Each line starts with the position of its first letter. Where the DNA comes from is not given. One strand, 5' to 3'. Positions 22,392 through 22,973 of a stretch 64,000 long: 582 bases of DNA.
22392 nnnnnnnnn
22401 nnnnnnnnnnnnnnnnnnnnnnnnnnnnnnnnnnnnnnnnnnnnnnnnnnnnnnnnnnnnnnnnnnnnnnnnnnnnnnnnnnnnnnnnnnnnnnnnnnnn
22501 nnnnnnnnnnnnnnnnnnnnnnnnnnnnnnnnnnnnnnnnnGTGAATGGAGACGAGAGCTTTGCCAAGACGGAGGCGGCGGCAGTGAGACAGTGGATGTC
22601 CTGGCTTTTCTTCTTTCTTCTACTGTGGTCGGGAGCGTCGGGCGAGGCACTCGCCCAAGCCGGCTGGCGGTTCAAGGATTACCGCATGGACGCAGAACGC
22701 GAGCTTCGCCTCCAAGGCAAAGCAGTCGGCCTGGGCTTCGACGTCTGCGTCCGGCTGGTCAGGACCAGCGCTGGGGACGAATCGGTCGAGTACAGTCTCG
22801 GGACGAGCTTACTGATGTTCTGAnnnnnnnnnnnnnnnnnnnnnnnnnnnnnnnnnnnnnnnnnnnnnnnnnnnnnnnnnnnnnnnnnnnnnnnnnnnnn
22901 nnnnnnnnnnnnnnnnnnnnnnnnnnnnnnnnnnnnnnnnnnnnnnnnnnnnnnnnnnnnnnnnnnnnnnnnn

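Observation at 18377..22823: Three plus-strand genes apparently linked by two GTGA start/stop overlaps: rqcH, multihaem cytochrome, small signal-peptide ORF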

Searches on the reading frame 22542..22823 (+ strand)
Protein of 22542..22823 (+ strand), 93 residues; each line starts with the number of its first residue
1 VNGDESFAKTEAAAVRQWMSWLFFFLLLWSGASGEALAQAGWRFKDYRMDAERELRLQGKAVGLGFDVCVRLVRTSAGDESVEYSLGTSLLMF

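Call 3: search_protein_families(library=pfam, proteins=[window:22542-22823:+], max_evalue=0.01)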
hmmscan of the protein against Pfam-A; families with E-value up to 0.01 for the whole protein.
window:22542-22823:+ (93 aa): 0 families

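Call 21: list_cluster_members(proteins=[window:22542-22823:+, window:22584-22823:+, window:22596-22823:+, window:18377-20200:+, window:18347-20200:+, window:22809-24101:-, window:22809-24092:-])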
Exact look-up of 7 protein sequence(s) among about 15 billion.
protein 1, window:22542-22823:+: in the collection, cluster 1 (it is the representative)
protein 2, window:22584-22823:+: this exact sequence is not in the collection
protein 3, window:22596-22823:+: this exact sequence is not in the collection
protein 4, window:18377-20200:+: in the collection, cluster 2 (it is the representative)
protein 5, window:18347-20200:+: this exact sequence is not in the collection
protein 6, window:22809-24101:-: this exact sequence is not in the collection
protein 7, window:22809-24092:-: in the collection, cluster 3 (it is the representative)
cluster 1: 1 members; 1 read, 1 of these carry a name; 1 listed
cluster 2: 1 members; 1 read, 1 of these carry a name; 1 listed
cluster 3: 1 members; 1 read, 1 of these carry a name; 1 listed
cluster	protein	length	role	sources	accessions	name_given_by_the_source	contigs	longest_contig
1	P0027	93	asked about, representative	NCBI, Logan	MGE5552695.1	MAG: hypothetical protein ACM3XZ_02085 [Betaproteobacteria bacterium]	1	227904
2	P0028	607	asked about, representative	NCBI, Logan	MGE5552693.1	MAG: NFACT family protein [Betaproteobacteria bacterium]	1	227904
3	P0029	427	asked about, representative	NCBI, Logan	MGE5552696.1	MAG: peptidase T [Betaproteobacteria bacterium]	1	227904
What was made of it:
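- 22809..24092 (-): pepT (peptidase T), convergent with the relic and overlapping its last 15 nt. The exact 427-aa product is annotated (call 21).
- Checked: The 607-aa product is the one annotated in NCBI (call 21).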

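Call 23: find_homologous_proteins(query=window:22542-22823:+, max_evalue=10)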
Query window:22542-22823:+ (93 aa): 2 proteins with E <= 10 among 22 candidates.
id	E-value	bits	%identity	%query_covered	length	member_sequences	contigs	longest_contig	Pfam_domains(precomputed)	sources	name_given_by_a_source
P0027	1.7e-54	199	100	100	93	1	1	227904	-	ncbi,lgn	ncbi:MAG: hypothetical protein ACM3XZ_02085 [Betaproteobacteria bacterium]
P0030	1.3e-46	174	89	100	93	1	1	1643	-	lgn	-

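Call 25: find_encoding_contigs(protein=P0030, flank=5000, max_places=3)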
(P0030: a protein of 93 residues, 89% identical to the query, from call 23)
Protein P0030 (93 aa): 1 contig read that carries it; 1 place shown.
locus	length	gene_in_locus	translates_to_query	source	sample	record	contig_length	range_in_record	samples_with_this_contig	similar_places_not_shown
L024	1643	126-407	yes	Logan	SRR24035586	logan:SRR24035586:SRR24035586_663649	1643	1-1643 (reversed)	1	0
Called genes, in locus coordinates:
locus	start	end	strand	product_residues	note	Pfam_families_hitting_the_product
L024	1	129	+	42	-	?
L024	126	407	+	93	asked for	-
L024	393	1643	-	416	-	?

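Call 28: search_protein_representatives(protein=window:22542-22823:+)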
Query: 93 residues. Proteins with E-value up to 0.001 (for the whole library): 5; up to 1e-10: 2; up to 1e-30: 1. The best 5 are listed.
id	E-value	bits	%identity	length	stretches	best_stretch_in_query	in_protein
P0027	5.5e-55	199.1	100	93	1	1-93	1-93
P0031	2.0e-12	63.0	46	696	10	56-79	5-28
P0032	1.2e-06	44.5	41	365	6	58-80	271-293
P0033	5.4e-06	42.4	33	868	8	35-90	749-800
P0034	2.1e-04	37.3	47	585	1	33-90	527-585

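Call 32: search_protein_families(library=pfam, proteins=[P0031, P0032, P0033, P0034], max_evalue=0.01)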
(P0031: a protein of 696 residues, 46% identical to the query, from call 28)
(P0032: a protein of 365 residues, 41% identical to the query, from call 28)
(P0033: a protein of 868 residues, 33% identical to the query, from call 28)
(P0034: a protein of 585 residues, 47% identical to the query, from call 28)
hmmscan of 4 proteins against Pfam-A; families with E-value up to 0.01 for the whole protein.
P0031 (696 aa): 1 family
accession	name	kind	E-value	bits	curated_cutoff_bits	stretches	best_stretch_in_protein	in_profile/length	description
PF16738.10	CBM26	-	0.0038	17.8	28.1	0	56-83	7-35/70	Starch-binding module 26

P0032 (365 aa): 9 families
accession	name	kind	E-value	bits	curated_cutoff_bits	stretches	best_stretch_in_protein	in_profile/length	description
PF11417.13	Inhibitor_G39P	-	4.3e-09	37.2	22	0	45-69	10-34/69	Loader and inhibitor of phage G40P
PF21078.2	GDH_HM3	-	1e-08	35.6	24.6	0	35-48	3-16/66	Glutamate dehydrogenase, helical motif 3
PF10461.14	Peptidase_S68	-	1.3e-08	35.4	31.9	0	53-74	6-27/33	Peptidase S68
PF13103.11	TonB_2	-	3.5e-07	30.7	22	0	26-45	42-61/85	TonB C terminal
PF11878.13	DOCK_C-D_N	-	1.4e-05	26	23.5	0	28-62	26-60/113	Dedicator of cytokinesis C/D, N terminal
PF20260.4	PUA_4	-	1.4e-05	25.5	23.9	0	27-38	10-21/48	RNA methyltransferase PUA domain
PF07667.16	DUF1600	-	2e-05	25.1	25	0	279-311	15-48/112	Protein of unknown function (DUF1600)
PF18372.7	I-EGF_1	-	0.00014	22.3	26.1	0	58-73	3-17/29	Integrin beta epidermal growth factor like domain 1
PF22935.1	RM44_endonuclase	-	0.0062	17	27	0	39-57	70-88/139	Large ribosomal subunit protein mL44, endonuclease domain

P0033 (868 aa): 4 families
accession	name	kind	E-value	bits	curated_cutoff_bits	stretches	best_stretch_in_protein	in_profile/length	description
PF17107.11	SesA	-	2e-12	47.7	26.3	0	493-574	7-87/122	N-terminal domain on NACHT_NTPase and P-loop NTPases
PF04546.19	Sigma70_ner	-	1.3e-11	45.3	29.7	0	599-675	87-162/210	Sigma-70, non-essential region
PF05344.16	DUF746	-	3.2e-08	33.9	26.9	0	370-398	21-49/64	Domain of Unknown Function (DUF746)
PF01694.28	Rhomboid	-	0.00017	22.3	22.6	0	602-669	72-139/143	Rhomboid domain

P0034 (585 aa): 0 families

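Call 34: find_encoding_contigs(protein=P0034, flank=6000, max_places=3)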
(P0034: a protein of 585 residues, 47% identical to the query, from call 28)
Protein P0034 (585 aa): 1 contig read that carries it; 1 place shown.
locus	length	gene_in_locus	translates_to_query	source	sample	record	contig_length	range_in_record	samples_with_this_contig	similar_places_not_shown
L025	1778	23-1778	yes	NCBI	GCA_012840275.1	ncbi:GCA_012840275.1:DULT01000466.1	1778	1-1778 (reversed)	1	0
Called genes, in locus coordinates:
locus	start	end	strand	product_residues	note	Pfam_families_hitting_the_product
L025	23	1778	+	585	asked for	?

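Call 36: find_related_loci(query=window:22542-22823:+, collection=metagenome_contigs, flank=6000)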
Query window:22542-22823:+ (93 aa) in metagenome_contigs; peptide patterns used: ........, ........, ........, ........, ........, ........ (x = any residue, [..] = any of these).
149 stretches matched a pattern; 3 encode a relative of the query (tblastn E <= 1e-3); 3 distinct loci.
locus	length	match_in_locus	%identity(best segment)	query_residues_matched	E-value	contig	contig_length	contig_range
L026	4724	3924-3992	57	54-76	2e-5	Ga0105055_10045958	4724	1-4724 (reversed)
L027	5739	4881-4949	57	54-76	2e-5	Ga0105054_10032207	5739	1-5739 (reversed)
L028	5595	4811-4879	57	54-76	2e-5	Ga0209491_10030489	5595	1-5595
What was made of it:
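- No homologue exists outside the species (calls 23, 28, 36).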

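Call 44: find_homologous_proteins(query=P0034, max_evalue=0.001)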
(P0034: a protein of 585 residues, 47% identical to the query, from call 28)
Query P0034 (585 aa): 11 proteins with E <= 0.001 among 8000 candidates.
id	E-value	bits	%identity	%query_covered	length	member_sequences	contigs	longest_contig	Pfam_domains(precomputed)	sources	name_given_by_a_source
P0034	0.0e+0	1309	100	100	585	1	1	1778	-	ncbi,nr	ncbi:MAG TPA: hypothetical protein GXX28_11100, partial [Firmicutes bacterium]|nr:hypothetical prote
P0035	4.3e-270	915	71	100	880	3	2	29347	-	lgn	-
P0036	2.1e-166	573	49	97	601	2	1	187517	-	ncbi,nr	ncbi:MAG: hypothetical protein QME79_00085 [Bacillota bacterium]|nr:hypothetical protein [Bacillota 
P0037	1.3e-163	564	48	100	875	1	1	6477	-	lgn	-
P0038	5.4e-147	509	46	100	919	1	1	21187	-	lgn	-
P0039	8.0e-115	403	38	97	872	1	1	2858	-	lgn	-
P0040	5.6e-103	364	39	99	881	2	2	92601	PF26549.1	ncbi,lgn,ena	-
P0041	1.8e-95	339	36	100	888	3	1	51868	PF13485.12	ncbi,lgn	-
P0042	6.9e-82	294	33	100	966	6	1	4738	-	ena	-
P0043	5.1e-4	37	34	19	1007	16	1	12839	PF26549.1,PF26550.2,PF07676.19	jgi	-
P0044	7.0e-4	37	32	18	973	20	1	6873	PF26549.1,PF00930.28,PF26550.2,PF07676.19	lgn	-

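Call 46: find_encoding_contigs(protein=P0035, flank=7000, max_places=2)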
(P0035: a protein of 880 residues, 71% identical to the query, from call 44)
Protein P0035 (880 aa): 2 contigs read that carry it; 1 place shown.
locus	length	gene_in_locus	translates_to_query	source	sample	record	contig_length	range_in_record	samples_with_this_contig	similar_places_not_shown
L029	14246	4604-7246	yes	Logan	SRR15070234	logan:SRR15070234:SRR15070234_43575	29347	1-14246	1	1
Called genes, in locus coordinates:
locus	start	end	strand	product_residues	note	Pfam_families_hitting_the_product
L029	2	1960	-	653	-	?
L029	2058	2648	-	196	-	PF07719:TPR_2 (faint), PF13181:TPR_8 (faint), PF13414:TPR_11 (faint), PF24575:TPR_Slam (faint), PF13432:TPR_16, PF14559:TPR_19 (weak), PF13428:TPR_14 (weak)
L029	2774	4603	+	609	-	PF05833:NFACT_N, PF05670:NFACT-R_1, PF18297:NFACT-R_2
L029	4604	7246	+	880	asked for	-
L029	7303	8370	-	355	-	PF03193:RsgA_GTPase, PF00005:ABC_tran (weak), PF01926:MMR_HSR1 (weak)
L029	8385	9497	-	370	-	PF00583:Acetyltransf_1 (weak), PF13527:Acetyltransf_9, PF13508:Acetyltransf_7 (weak)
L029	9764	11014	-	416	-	PF01546:Peptidase_M20, PF07687:M20_dimer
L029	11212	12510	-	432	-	PF02844:GARS_N, PF01071:GARS_A, PF02655:ATP-grasp_3 (weak), PF02786:CPSase_L_D2, PF02222:ATP-grasp (weak), PF07478:Dala_Dala_lig_C (weak), PF02843:GARS_C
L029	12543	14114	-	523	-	PF02142:MGS, PF01808:AICARFT_IMPCHas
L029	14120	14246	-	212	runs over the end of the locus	PF00551:Formyl_trans_N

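Call 47: find_encoding_contigs(protein=P0038, flank=7000, max_places=2)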
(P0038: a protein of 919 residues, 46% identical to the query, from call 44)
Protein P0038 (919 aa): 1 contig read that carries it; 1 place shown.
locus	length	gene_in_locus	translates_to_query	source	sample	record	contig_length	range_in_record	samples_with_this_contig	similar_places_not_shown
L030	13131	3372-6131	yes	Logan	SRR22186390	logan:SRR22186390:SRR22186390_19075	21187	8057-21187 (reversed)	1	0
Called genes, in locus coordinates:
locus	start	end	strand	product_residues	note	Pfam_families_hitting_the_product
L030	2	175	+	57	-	?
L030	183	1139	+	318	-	PF17827:PrmC_N, PF05175:MTS, PF06325:PrmA (weak), PF12847:Methyltransf_18 (faint), PF13847:Methyltransf_31 (weak), PF13649:Methyltransf_25 (weak)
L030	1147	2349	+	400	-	PF01300:Sua5_yciO_yrdC, PF03481:Sua5_C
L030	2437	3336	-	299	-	PF24336:DUF7504 (faint), PF01476:LysM, PF05489:Phage_tail_X (faint), PF22310:NMB0315_dom_I (faint), PF23446:LysM1_NFP_LYK (faint), PF01476:LysM, PF23457:LysM2_NFP (weak), PF01476:LysM, +3 more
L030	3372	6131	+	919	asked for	-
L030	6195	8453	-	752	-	-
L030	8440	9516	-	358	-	PF13439:Glyco_transf_4, PF13579:Glyco_trans_4_4, PF20706:GT4-conflict, PF00534:Glycos_transf_1, PF13692:Glyco_trans_1_4, PF13524:Glyco_trans_1_2 (weak)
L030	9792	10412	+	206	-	PF07638:Sigma70_ECF (faint), PF04542:Sigma70_r2, PF08281:Sigma70_r4_2, PF04545:Sigma70_r4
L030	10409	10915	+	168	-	PF13490:zf-HC2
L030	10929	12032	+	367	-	PF03888:MucB_RseB, PF17188:MucB_RseB_C (weak)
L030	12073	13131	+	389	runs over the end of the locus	PF00089:Trypsin, PF13365:Trypsin_2, PF00595:PDZ, PF04495:GRASP55_65 (weak), PF13180:PDZ_2, PF17820:PDZ_6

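Call 51: find_encoding_contigs(protein=P0036, flank=7000, max_places=1)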
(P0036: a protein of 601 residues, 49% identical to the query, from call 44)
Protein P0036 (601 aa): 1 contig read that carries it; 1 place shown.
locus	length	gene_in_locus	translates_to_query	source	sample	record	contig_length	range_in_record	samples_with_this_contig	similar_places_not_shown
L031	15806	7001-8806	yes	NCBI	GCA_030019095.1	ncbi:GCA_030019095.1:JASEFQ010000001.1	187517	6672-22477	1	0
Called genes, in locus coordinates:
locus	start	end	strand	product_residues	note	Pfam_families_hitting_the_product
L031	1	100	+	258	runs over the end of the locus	PF03309:Pan_kinase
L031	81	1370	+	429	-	PF13167:GTP-bdg_N, PF16360:GTP-bdg_M, PF01926:MMR_HSR1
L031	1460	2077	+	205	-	PF00265:TK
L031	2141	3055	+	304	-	PF07136:DUF1385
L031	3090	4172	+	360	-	PF03462:PCRF, PF00472:RF-1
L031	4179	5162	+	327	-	PF17827:PrmC_N, PF05175:MTS, PF06325:PrmA (weak), PF13847:Methyltransf_31, PF13649:Methyltransf_25 (weak)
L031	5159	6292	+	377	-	PF01300:Sua5_yciO_yrdC, PF03481:Sua5_C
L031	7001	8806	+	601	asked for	-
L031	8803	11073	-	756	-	-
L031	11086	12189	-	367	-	PF13439:Glyco_transf_4, PF13477:Glyco_trans_4_2 (weak), PF13579:Glyco_trans_4_4, PF20706:GT4-conflict, PF00534:Glycos_transf_1, PF13692:Glyco_trans_1_4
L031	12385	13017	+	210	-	PF04542:Sigma70_r2, PF08281:Sigma70_r4_2, PF04545:Sigma70_r4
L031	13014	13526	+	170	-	PF13490:zf-HC2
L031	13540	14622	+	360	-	PF03888:MucB_RseB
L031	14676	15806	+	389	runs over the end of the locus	PF00089:Trypsin, PF13365:Trypsin_2, PF00595:PDZ (weak), PF13180:PDZ_2, PF17820:PDZ_6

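Call 62: search_protein_families(library=pfam, proteins=[P0035, P0038, P0040, P0041], max_evalue=0.01)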
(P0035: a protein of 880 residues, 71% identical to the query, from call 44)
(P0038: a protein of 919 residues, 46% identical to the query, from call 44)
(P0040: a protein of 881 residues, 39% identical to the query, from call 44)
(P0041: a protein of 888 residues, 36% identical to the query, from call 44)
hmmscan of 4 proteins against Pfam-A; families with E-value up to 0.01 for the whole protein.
P0035 (880 aa): 0 families

P0038 (919 aa): 0 families

P0040 (881 aa): 1 family
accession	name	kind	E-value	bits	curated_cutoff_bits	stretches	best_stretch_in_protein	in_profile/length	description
PF13360.13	PQQ_2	-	0.0011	19.1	27.6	1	415-482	35-95/233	Outer membrane protein assembly factor BamB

P0041 (888 aa): 1 family
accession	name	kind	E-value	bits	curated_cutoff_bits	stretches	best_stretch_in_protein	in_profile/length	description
PF13485.12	Peptidase_MA_2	-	5.6e-06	26.7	32.4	1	146-267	85-198/201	Peptidase MA superfamily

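Call 63: search_protein_families(library=ncbifam, proteins=[window:22542-22823:+, P0035], max_evalue=0.001)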
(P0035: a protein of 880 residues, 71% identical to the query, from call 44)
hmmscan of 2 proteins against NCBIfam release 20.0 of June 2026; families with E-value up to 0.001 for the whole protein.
window:22542-22823:+ (93 aa): 0 families

P0035 (880 aa): 0 families
